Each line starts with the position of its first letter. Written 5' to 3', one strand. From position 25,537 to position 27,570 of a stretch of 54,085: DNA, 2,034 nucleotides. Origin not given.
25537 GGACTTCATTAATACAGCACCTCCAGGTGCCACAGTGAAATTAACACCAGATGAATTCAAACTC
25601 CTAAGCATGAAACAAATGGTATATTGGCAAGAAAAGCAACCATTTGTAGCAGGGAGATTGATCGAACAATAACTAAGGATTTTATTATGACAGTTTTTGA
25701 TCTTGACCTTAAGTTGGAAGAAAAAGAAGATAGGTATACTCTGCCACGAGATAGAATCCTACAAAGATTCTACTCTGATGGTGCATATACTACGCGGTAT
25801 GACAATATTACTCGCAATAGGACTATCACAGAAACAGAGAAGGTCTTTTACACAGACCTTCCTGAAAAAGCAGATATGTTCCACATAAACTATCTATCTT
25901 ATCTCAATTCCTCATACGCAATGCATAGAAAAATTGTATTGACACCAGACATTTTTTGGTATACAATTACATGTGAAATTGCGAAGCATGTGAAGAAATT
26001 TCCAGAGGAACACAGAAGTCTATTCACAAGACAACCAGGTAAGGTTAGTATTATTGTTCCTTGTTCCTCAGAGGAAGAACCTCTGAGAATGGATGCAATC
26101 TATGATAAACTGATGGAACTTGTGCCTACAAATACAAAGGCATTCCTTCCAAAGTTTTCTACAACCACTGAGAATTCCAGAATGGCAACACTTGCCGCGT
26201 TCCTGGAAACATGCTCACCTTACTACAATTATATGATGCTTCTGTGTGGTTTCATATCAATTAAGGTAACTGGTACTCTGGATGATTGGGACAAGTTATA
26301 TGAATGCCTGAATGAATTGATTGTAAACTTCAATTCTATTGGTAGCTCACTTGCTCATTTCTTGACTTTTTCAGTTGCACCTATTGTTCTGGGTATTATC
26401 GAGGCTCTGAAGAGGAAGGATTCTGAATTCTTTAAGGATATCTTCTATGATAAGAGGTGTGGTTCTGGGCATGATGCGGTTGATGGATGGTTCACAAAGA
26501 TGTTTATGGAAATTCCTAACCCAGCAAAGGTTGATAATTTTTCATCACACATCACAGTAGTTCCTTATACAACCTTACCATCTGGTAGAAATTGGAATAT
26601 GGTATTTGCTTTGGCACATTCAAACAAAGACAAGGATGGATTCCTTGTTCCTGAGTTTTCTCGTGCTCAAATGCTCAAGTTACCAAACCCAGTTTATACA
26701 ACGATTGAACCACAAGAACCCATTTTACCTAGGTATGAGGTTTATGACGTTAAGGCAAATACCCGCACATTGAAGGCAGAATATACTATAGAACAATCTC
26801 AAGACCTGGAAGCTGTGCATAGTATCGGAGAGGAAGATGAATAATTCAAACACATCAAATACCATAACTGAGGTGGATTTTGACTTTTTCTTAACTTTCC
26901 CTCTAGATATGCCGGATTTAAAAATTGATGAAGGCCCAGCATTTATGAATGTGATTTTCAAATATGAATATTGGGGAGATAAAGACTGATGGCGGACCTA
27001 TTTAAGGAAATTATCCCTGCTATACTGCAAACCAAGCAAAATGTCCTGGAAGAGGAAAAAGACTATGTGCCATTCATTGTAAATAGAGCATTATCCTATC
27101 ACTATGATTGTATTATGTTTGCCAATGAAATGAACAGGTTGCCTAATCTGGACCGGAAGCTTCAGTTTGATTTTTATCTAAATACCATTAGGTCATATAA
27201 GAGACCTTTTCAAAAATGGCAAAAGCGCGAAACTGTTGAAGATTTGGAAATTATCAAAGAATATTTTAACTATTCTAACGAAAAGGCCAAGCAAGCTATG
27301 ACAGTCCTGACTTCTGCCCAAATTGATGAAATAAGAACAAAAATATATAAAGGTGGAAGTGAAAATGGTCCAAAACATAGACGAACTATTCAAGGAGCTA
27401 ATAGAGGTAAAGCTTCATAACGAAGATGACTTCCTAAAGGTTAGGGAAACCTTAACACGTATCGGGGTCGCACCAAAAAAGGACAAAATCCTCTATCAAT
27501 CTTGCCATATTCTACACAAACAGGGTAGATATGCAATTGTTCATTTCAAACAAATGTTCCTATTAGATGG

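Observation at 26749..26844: Non-structural DUF4419-like protein ends with a copy of a conserved major-capsid (gp23) segment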

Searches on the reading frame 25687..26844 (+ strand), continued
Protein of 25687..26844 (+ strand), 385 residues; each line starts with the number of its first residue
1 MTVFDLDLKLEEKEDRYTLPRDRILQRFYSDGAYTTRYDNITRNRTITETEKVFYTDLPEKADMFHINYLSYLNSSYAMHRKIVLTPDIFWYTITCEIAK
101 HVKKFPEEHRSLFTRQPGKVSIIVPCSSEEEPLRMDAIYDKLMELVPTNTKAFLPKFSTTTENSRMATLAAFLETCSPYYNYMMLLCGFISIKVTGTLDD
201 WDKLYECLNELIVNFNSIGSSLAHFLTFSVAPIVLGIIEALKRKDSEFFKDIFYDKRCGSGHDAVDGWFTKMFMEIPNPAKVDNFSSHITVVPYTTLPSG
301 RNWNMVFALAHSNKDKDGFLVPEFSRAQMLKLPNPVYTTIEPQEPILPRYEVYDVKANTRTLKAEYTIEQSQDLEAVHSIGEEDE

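Call 58: search_solved_structures(query=A1, max_evalue=1, show_alignments=2)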
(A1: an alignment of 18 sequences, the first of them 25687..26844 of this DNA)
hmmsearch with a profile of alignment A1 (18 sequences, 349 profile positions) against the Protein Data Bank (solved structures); distinct sequences matched with E-value up to 1: 2.
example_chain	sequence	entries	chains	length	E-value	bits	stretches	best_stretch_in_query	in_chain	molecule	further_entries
9l08_A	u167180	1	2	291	5.7e-12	48.7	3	232-265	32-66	Covalently Connected Cytochrome c555 trimer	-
5z25_A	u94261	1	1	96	0.0087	18.5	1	231-265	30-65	Cytochrome c552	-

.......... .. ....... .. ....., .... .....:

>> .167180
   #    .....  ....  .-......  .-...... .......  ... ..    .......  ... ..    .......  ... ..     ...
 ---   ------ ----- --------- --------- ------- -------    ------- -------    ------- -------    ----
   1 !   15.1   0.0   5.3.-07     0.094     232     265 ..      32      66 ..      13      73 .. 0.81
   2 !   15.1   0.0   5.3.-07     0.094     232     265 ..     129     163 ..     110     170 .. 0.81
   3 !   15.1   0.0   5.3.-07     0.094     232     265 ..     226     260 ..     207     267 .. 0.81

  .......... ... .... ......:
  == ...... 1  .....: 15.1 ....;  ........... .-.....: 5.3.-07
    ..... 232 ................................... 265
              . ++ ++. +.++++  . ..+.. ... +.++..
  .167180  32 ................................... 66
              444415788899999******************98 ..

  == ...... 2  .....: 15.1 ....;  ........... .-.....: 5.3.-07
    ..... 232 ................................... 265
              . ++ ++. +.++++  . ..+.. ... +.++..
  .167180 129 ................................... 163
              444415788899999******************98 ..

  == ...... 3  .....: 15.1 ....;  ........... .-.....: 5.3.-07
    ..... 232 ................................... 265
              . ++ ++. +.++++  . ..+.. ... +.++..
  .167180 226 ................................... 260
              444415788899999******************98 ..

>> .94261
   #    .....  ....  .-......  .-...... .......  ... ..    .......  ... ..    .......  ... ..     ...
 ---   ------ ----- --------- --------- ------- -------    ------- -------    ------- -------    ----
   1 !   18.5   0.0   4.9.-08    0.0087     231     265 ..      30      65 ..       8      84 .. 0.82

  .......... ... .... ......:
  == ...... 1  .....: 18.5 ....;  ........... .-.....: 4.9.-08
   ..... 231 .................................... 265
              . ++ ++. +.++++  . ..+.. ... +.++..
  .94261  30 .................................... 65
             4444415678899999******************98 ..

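Call 69: list_cluster_members(proteins=[P0001])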
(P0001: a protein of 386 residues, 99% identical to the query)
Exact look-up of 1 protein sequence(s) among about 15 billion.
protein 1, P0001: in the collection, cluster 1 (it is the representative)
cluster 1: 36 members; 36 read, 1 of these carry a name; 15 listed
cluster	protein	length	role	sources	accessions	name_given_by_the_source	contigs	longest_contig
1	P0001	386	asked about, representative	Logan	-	-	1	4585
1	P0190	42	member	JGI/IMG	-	hypothetical protein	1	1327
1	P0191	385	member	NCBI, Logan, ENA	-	-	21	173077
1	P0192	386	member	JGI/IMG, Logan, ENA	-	-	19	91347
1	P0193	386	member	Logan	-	-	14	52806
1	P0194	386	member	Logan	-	-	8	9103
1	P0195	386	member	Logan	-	-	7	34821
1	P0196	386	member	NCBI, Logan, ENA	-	-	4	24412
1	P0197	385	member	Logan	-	-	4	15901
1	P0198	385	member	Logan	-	-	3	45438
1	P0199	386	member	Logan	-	-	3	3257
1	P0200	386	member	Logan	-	-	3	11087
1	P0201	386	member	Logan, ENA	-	-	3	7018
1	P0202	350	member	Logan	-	-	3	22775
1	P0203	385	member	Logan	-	-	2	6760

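Call 71: find_encoding_contigs(protein=P0202, flank=1500, max_places=3)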
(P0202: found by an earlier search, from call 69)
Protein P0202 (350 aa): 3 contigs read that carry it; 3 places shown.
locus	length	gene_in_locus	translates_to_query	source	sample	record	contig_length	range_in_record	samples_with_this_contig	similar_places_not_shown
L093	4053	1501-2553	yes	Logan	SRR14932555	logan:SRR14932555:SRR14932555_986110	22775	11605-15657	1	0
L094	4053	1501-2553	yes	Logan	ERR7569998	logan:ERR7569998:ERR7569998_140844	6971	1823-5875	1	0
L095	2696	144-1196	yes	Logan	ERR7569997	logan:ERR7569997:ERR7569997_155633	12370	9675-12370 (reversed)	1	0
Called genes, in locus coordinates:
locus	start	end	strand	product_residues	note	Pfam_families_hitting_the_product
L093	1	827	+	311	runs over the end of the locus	PF05496:RuvB_N (weak), PF13173:AAA_14 (faint), PF13401:AAA_22 (faint), PF00004:AAA, PF13177:DNA_pol3_delta2, PF21328:Gp44_lid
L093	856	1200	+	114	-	-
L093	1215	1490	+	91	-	PF20600:ExoX-like_C (weak)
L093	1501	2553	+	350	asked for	PF14388:DUF4419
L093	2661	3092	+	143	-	PF16790:Phage_clamp_A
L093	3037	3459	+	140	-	PF01818:Translat_reg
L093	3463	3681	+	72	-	-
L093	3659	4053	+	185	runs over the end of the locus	PF00692:dUTPase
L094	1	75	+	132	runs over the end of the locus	-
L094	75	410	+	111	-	PF11126:Phage_DsbA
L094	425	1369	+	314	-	PF05496:RuvB_N (weak), PF00004:AAA, PF13173:AAA_14 (faint), PF13401:AAA_22 (faint), PF13177:DNA_pol3_delta2, PF21328:Gp44_lid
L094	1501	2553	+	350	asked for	PF14388:DUF4419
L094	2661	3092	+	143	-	PF16790:Phage_clamp_A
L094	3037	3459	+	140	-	PF01818:Translat_reg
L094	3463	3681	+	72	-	-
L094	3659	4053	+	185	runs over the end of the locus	PF00692:dUTPase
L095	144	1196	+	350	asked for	PF14388:DUF4419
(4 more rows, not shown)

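Call 76: find_encoding_contigs(protein=P0003, flank=4000, max_places=2)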
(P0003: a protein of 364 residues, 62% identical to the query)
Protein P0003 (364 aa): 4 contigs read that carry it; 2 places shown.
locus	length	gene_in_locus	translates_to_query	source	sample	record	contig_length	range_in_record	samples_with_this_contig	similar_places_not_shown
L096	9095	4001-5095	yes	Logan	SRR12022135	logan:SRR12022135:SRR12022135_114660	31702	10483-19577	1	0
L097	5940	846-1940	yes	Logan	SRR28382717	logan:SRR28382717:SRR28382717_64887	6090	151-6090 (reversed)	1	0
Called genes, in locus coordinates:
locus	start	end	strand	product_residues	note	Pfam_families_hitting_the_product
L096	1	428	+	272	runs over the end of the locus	PF03452:Anp1 (faint)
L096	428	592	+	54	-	-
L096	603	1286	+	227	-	PF21448:DNMK (faint)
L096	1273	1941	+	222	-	-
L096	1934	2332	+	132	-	-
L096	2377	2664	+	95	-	PF11126:Phage_DsbA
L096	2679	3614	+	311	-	PF05496:RuvB_N (weak), PF13173:AAA_14 (faint), PF13401:AAA_22 (faint), PF00004:AAA, PF13177:DNA_pol3_delta2, PF21328:Gp44_lid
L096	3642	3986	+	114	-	-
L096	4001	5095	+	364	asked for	PF14388:DUF4419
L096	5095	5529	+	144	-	PF16790:Phage_clamp_A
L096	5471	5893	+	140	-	PF01818:Translat_reg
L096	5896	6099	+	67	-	-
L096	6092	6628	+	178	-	PF00692:dUTPase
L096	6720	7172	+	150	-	PF00011:HSP20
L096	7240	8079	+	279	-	PF01471:PG_binding_1 (faint), PF13539:Peptidase_M15_4 (weak)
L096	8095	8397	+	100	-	-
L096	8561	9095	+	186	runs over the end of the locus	PF13640:2OG-FeII_Oxy_3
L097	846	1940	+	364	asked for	PF14388:DUF4419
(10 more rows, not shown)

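Call 78: predict_structure(alignment_id=A5)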
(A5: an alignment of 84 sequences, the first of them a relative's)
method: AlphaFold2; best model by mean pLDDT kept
length: 458 residues; sequences in the alignment: 84
mean_pLDDT: 78.9   pTM: 0.70
mean pLDDT of the five models: 78.9, 77.3, 73.7, 71.2, 69.1
residues with pLDDT >= 90: 183; 70-90: 176; 50-70: 25; < 50: 74
segments of 3 or more residues with pLDDT < 50: 179-188, 376-388, 408-458
pLDDT, mean of each block of 10 residues (from residue 1): 89 84 91 81 91 93 90 89 94 92 91 88 80 84 86 87 85 67 41 92 93 93 94 95 94 87 81 92 82 90 89 94 95 94 83 69 76 49 47 72 58 38 38 42 42 41
secondary structure, 60 per line:
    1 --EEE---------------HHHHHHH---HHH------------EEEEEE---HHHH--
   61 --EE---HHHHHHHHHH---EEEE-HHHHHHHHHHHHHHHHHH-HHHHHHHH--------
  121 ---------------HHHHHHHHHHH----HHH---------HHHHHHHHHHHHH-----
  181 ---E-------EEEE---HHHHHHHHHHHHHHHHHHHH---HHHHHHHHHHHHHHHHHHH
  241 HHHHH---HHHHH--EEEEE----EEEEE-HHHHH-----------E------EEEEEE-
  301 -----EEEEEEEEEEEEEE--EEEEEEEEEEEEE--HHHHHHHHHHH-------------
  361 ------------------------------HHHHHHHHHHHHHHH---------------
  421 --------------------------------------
elements in order: E3-5 H21-27 E46-51 H55-58 H68-77 E81-84 H86-103 H105-112 H136-146 H163-175 E192-195 H199-218 H222-245 H249-253 E256-260 E265-269 H271-275 E294-299 E306-319 E322-334 H337-347 H391-405

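Call 83: fold_search(model_id=the predicted structure, library=pdb)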
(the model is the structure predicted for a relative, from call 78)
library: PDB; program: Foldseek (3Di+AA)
matches with E <= 10: 586; with E <= 0.001: 0
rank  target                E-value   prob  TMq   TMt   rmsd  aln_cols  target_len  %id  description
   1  5lbh_A                1.3e-01  0.33  0.12  0.34  17.6       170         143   14  Crystal structure of Helicobacter cinaedi CAIP (released 2017-04-26)
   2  8t7u_A                3.3e-01  0.07  0.08  0.09  19.8       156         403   12  ADP-bound Bcs1 (unsymmetrized) (released 2024-06-05)
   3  5mij                  4.0e-01  0.16  0.13  0.30  18.2       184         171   12  X-ray structure of carboplatin-encapsulated horse spleen apoferritin (released 2017-03-15)
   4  8h8o                  4.0e-01  0.16  0.12  0.29  17.3       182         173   12  Crystal structure of apo-R52W/E56W/R59W/E63W-rHLFr (released 2023-10-04)
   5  1h96                  4.2e-01  0.18  0.12  0.30  15.0       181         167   12  recombinant mouse L-chain ferritin (released 2001-03-06)
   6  2w0o                  4.2e-01  0.15  0.13  0.30  18.9       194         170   13  Horse spleen apoferritin (released 2008-08-26)
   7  8i8u                  5.0e-01  0.14  0.12  0.28  18.9       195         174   11  Crystal structure of horse spleen L-ferritin S118A mutant at -180deg Celsius. (released 2023-03-01)
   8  7emm                  5.6e-01  0.14  0.12  0.29  17.3       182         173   11  Crystal structure of IrCp* immobilized apo-R52H-rHLFr (released 2022-03-02)
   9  6cz6_C                6.0e-01  0.04  0.09  0.12  16.7       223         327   11  Mycobacterium tuberculosis transcriptional regulator (released 2019-04-17)
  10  8t14_A                6.0e-01  0.04  0.08  0.09  19.9       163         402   13  ADP-bound Bcs1 (C7 symmetrized) (released 2024-06-05)
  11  3d12_A                6.3e-01  0.07  0.07  0.07   8.8        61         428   15  Crystal Structures of Nipah Virus G Attachment Glycoprotein in Complex with its Receptor Ephrin-B3 (released 2008-08-19)
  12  3wvv                  6.7e-01  0.12  0.12  0.29  18.9       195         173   11  Crystal Structure of RuCO/apo-E45C_C48AFr (released 2015-07-15)
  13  7eml                  7.1e-01  0.13  0.13  0.29  17.9       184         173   12  Structure of IrCp* immobilized apo-D38H-rHLFr (released 2022-03-02)
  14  8h8n                  7.1e-01  0.13  0.12  0.29  17.3       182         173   11  Crystal structure of apo-R52Y/E56Y/R59Y/E63Y-rHLFr (released 2023-10-04)
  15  9kkp                  7.1e-01  0.12  0.12  0.29  19.0       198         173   10  Crystal structure of Horse spleen L-ferritin mutant (E53F/E56F/E57F/R59F/E60F/E63F) with Nile Red (released 2025-03-05)
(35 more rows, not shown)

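Call 88: fold_search(model_id=the predicted structure, library=viral)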
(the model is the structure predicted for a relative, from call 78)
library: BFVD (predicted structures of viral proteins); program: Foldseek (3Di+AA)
matches with E <= 10: 142; with E <= 0.001: 11
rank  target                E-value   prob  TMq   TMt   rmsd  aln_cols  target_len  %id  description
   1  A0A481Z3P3            6.6e-19  1.00  0.52  0.61  13.3       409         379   21  Uncharacterized protein [Pithovirus LCPAC101]
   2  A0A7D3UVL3            2.7e-17  1.00  0.47  0.32  19.6       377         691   19  DUF4419 protein [Fadolivirus FV1/VV64]
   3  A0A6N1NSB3            6.5e-14  1.00  0.29  0.35  29.4       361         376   22  Uncharacterized protein [Tupanvirus deep ocean]
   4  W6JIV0                2.8e-12  1.00  0.36  0.44  24.6       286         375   19  Inhibitor of apoptosis protein [Alphaentomopoxvirus acuprea]
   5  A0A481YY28            2.9e-12  1.00  0.27  0.31  29.6       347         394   23  Uncharacterized protein [Marseillevirus LCMAC202]
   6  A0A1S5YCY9            3.3e-12  1.00  0.38  0.54  24.2       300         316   15  Uncharacterized protein [Leptopilina boulardi filamentous virus]
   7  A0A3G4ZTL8            2.4e-11  1.00  0.33  0.21  26.1       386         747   16  Uncharacterized protein [Edafosvirus sp.]
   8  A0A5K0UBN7            9.8e-11  1.00  0.40  0.43  24.5       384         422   16  Uncharacterized protein [Yasminevirus sp. GU-2018]
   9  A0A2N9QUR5            1.0e-10  1.00  0.36  0.47  24.7       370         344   13  (no name in the UniProt tables at hand)
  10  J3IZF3                1.2e-10  1.00  0.26  0.25  31.3       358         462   17  (no name in the UniProt tables at hand)
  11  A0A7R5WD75            3.5e-08  1.00  0.43  0.60  11.6       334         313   15  Putative apoptosis inhibitor [Diachasmimorpha longicaudata entomopoxvirus]
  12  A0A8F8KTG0            1.1e-01  0.07  0.08  0.07  25.9       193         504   16  Mitochondrial chaperone BCS1 [Clandestinovirus]
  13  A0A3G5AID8            2.3e-01  0.06  0.09  0.07  24.5       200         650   10  Uncharacterized protein [Sylvanvirus sp.]
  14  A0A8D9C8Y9            3.3e-01  0.02  0.07  0.06  31.0       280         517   11  Uncharacterized protein [uncultured marine phage]
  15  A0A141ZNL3            4.4e-01  0.10  0.09  0.14  23.9       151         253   18  (no name in the UniProt tables at hand)
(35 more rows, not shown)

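Call 90: find_encoding_contigs(protein=P0124, flank=10000, max_places=1)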
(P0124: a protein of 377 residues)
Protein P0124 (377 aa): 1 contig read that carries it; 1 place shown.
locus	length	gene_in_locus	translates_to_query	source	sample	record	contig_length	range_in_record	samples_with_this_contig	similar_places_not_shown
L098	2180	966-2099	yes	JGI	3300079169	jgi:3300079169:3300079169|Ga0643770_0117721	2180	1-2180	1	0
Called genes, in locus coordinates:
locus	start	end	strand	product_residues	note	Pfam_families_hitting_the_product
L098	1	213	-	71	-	?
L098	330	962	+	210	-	-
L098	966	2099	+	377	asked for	PF14388:DUF4419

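Call 91: find_encoding_contigs(protein=P0102, flank=10000, max_places=1)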
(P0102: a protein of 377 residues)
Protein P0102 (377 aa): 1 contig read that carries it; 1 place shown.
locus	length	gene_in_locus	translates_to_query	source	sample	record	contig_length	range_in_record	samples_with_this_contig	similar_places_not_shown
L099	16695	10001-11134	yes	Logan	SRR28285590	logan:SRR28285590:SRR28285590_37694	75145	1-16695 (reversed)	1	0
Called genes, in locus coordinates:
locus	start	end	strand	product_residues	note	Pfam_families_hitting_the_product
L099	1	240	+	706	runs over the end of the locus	PF01653:DNA_ligase_aden, PF03120:OB_DNA_ligase, PF12826:HHH_2, PF00633:HHH, PF00533:BRCT, PF12738:PTCB-BRCT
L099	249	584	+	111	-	-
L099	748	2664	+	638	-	PF05731:TROVE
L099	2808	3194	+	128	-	-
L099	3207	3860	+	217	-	-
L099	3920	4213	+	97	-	-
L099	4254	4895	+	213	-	PF00215:OMPdecase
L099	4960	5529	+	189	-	-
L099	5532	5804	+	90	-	-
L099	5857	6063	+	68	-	-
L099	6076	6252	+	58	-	-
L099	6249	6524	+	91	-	PF01381:HTH_3 (faint)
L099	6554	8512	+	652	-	PF13598:DUF4139 (weak)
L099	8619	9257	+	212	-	PF04255:DUF433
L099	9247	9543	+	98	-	-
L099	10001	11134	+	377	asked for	PF14388:DUF4419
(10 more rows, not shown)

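Call 92: find_encoding_contigs(protein=P0161, flank=10000, max_places=1)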
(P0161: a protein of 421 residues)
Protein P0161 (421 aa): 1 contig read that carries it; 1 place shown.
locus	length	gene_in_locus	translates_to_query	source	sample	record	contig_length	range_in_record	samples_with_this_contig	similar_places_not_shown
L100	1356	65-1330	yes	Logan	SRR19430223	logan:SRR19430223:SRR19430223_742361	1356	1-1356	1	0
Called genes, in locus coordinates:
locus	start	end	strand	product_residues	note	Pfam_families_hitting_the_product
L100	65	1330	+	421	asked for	PF14388:DUF4419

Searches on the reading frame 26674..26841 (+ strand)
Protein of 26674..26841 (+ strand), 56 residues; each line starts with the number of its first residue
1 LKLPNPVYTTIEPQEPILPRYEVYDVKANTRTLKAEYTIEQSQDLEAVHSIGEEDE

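Call 17: search_protein_families(library=pfam, proteins=[window:26674-26841:+], max_evalue=10)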
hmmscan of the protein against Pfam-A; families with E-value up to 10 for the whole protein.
seq(56 aa): 1 family
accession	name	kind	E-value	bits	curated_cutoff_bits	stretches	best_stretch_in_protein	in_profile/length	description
PF07068.17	Gp23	-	1.7e-06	28.2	24.4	1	25-52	142-169/376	Major capsid protein Gp23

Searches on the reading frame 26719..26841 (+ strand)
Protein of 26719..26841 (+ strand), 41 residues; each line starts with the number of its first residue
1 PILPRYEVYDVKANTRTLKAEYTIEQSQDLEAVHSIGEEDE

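Call 82: find_homologous_proteins(query=A7, max_evalue=10)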
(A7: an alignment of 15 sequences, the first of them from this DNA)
Query A7 (15 sequences): 31 candidates shared short words with the query, none scored E <= 10.

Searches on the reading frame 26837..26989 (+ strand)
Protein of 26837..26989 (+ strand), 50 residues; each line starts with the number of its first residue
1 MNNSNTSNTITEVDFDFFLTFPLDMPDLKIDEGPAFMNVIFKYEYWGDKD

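Call 3: search_protein_families(library=pfam, proteins=[window:26837-26989:+], max_evalue=0.01)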
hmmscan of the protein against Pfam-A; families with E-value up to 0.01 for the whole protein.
window:26837-26989:+ (50 aa): 0 families

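Call 55: search_protein_families(library=phrogs, proteins=[window:26837-26989:+], max_evalue=0.01)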
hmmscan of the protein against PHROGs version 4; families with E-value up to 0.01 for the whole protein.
window:26837-26989:+ (50 aa): 0 families

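Call 56: search_protein_families(library=padloc, proteins=[window:26837-26989:+], max_evalue=0.1)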
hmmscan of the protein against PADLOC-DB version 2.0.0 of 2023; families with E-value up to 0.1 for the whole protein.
window:26837-26989:+ (50 aa): 0 families

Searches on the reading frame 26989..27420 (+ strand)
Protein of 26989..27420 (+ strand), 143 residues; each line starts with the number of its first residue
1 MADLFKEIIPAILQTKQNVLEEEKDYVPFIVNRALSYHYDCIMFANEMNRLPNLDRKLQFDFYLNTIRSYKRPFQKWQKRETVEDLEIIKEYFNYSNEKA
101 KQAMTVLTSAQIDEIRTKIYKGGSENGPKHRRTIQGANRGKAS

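Call 3: search_protein_families(library=pfam, proteins=[window:26989-27420:+], max_evalue=0.01)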
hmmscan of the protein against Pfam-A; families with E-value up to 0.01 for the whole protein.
window:26989-27420:+ (143 aa): 1 family
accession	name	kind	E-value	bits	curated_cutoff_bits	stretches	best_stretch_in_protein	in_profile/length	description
PF16790.10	Phage_clamp_A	-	3e-09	37.9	27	1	14-109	19-118/144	Bacteriophage clamp loader A subunit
